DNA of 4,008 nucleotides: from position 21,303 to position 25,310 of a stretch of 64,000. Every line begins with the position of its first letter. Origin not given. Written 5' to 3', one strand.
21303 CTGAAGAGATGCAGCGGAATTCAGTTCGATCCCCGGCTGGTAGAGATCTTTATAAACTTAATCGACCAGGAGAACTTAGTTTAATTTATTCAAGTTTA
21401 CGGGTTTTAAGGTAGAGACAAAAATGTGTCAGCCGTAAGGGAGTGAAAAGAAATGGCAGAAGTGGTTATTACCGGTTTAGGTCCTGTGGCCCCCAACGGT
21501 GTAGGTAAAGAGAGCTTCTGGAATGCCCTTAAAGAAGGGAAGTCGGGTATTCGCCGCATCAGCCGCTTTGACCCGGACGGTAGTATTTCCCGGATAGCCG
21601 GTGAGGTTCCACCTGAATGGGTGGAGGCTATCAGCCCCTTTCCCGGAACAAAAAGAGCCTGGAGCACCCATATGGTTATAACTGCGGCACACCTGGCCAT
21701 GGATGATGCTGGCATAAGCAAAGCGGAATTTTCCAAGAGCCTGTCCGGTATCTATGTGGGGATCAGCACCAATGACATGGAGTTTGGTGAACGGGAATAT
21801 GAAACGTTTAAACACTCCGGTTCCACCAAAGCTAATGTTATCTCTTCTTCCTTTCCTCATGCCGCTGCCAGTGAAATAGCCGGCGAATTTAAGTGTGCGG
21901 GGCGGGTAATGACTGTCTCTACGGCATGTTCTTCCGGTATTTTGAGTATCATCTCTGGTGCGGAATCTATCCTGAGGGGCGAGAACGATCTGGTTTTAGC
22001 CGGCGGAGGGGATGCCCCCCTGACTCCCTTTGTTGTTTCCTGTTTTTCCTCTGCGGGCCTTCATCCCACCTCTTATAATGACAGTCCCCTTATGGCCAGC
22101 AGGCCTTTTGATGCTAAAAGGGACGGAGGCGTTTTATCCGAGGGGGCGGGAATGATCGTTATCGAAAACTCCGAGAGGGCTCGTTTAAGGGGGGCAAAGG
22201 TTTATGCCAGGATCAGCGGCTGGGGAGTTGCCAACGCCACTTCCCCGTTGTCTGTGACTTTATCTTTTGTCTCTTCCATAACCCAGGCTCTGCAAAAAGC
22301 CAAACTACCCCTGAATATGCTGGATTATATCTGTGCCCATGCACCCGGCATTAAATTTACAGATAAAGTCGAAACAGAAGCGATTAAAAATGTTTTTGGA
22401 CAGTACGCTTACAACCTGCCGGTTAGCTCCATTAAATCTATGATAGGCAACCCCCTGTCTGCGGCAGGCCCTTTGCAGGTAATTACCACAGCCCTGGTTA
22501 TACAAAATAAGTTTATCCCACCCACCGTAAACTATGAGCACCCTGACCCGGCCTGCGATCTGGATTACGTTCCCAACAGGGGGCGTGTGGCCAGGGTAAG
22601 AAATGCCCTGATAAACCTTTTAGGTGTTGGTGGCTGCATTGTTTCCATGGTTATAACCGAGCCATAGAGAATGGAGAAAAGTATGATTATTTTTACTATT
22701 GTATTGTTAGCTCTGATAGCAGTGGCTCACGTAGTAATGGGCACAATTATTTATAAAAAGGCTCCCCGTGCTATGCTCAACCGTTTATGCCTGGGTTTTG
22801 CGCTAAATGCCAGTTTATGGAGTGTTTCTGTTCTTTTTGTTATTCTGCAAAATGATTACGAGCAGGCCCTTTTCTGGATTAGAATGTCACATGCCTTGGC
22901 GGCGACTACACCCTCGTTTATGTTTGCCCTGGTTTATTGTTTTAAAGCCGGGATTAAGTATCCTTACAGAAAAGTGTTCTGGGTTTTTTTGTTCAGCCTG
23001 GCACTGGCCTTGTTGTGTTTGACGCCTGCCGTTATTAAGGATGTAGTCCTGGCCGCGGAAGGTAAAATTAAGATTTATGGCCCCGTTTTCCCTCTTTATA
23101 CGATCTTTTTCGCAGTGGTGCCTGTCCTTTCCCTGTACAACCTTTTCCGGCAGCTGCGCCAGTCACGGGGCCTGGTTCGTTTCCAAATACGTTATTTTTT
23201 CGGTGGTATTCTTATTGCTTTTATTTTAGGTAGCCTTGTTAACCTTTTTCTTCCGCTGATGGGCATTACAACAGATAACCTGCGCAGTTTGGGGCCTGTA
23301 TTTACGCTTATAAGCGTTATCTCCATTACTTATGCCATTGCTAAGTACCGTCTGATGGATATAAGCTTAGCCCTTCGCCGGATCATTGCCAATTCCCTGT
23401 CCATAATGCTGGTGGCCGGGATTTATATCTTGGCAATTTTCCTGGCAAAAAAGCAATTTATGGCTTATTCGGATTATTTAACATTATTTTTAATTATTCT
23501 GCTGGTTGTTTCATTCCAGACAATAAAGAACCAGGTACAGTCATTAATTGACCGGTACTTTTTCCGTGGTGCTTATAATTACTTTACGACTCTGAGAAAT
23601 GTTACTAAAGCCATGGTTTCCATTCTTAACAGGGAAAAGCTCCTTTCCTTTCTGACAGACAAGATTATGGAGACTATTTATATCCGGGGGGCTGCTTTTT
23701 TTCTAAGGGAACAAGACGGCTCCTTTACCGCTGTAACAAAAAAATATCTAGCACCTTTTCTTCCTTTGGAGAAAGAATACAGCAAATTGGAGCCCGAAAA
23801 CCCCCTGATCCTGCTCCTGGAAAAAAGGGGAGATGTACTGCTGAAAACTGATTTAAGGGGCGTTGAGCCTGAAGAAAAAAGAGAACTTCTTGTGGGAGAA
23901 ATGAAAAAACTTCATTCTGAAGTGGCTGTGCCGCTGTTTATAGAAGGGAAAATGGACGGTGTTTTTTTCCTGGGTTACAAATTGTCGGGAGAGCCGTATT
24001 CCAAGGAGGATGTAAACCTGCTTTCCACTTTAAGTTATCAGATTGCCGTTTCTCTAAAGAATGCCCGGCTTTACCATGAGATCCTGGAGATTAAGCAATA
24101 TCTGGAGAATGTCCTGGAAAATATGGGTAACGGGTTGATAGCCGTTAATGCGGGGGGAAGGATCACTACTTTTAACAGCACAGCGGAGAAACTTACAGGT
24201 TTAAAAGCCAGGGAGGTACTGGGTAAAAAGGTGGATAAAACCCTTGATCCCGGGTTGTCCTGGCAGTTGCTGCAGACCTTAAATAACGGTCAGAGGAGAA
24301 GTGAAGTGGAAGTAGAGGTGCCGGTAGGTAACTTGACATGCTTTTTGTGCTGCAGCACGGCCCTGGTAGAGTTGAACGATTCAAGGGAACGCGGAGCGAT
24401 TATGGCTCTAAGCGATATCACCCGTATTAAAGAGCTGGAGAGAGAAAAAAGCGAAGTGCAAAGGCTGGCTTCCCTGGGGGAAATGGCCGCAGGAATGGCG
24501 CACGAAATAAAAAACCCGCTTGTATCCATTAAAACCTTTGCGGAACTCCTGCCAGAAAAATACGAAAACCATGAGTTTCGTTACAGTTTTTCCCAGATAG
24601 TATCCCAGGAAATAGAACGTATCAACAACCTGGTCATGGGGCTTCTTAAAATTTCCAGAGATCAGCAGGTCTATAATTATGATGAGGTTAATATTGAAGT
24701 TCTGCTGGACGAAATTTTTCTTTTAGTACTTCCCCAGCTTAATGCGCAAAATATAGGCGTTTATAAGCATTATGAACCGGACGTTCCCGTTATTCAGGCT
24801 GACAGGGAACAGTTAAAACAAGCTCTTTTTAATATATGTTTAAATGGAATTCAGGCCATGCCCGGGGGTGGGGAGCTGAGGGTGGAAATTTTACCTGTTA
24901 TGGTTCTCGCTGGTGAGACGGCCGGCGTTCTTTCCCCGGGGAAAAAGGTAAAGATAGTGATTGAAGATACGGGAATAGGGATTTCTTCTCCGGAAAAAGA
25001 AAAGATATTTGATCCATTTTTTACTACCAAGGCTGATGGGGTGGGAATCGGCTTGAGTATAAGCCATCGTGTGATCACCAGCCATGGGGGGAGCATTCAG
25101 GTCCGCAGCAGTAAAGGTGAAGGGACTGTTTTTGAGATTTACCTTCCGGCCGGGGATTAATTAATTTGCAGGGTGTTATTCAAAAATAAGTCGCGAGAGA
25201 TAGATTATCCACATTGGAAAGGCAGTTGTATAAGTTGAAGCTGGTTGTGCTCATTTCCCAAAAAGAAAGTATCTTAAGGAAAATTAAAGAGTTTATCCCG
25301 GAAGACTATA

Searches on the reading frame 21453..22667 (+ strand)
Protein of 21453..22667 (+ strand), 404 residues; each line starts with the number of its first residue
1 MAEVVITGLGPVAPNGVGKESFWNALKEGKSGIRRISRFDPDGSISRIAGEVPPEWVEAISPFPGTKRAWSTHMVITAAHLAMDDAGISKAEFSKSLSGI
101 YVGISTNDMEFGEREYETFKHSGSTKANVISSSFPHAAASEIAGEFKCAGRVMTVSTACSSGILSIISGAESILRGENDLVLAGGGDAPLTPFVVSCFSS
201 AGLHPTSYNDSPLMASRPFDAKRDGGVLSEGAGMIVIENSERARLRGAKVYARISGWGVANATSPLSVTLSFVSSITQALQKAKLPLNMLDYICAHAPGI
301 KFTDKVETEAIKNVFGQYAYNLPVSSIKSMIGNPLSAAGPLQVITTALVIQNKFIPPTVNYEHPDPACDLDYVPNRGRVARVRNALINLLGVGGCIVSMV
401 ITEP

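Call 4: search_protein_families(library=pfam, proteins=[window:21453-22667:+], max_evalue=0.01)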
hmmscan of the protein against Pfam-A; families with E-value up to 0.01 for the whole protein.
window:21453-22667:+ (404 aa): 3 families
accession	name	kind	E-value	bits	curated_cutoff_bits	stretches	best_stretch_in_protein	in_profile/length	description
PF00109.32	ketoacyl-synt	-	4.4e-44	151.4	20.8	1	2-242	2-251/252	Beta-ketoacyl synthase, N-terminal domain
PF02801.28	Ketoacyl-synt_C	-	8.9e-24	84.2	20.8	1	251-362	1-119/119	Beta-ketoacyl synthase, C-terminal domain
PF00108.29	Thiolase_N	-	0.0006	19.7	26.4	1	151-186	77-112/260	Thiolase, N-terminal domain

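Call 5: search_protein_families(library=padloc, proteins=[window:21453-22667:+], max_evalue=0.01)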
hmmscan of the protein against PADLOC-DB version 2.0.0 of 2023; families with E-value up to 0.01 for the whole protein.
window:21453-22667:+ (404 aa): 0 families

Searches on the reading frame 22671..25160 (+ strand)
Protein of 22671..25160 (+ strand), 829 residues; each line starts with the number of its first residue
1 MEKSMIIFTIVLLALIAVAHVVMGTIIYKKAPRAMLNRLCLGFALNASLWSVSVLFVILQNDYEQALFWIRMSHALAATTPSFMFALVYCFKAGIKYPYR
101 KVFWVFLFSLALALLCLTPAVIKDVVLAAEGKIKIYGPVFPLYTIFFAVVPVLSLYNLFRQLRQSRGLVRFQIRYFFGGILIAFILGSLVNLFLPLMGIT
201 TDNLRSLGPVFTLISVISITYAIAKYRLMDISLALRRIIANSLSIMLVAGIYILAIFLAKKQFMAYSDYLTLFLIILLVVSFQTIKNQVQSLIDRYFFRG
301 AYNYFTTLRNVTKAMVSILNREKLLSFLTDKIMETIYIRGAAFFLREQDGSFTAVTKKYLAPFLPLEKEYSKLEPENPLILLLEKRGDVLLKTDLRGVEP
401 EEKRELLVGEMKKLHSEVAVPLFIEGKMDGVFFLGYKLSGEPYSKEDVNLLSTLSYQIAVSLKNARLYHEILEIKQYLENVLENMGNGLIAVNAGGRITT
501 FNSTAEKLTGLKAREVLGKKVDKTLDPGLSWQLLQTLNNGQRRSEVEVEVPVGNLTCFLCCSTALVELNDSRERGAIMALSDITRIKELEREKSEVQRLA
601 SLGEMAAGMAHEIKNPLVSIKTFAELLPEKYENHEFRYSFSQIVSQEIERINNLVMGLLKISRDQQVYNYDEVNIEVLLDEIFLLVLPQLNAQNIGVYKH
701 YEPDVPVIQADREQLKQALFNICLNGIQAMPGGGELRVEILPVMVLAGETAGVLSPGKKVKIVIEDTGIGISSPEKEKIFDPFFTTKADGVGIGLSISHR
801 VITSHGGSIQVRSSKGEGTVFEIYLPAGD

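Call 4: search_protein_families(library=pfam, proteins=[window:22671-25160:+], max_evalue=0.01)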
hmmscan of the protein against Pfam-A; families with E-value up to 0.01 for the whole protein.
window:22671-25160:+ (829 aa): 10 families
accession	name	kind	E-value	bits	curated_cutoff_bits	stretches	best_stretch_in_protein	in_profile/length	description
PF02518.31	HATPase_c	-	7.8e-23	81.5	26.4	1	711-827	2-109/111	Histidine kinase-, DNA gyrase B-, and HSP90-like ATPase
PF16927.11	HisKA_7TM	-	2e-13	51.2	28.6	1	13-231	2-222/224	N-terminal 7TM region of histidine kinase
PF00989.32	PAS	-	1.3e-11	45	22.6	1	478-583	3-113/113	PAS fold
PF00512.31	HisKA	-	6.1e-11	42.7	26.9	1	602-665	2-64/66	His Kinase A (phospho-acceptor) domain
PF13426.13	PAS_9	-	1.7e-06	28.7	27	1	490-584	5-102/103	PAS domain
PF13188.13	PAS_8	-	3.1e-06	27.3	21.8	1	477-527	2-48/65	PAS domain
PF13185.12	GAF_2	-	3.4e-06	27.7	28.6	1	404-462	78-135/136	GAF domain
PF01590.32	GAF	-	0.0003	21.8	22.4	1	328-462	9-133/133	GAF domain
PF13492.12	GAF_3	-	0.0021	18.9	27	1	416-464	82-129/129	GAF domain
PF08448.16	PAS_4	-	0.0036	18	23.1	1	482-585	1-107/110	PAS fold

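Call 5: search_protein_families(library=padloc, proteins=[window:22671-25160:+], max_evalue=0.01)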
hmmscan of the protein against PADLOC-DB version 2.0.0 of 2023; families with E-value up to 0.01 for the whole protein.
window:22671-25160:+ (829 aa): 0 families
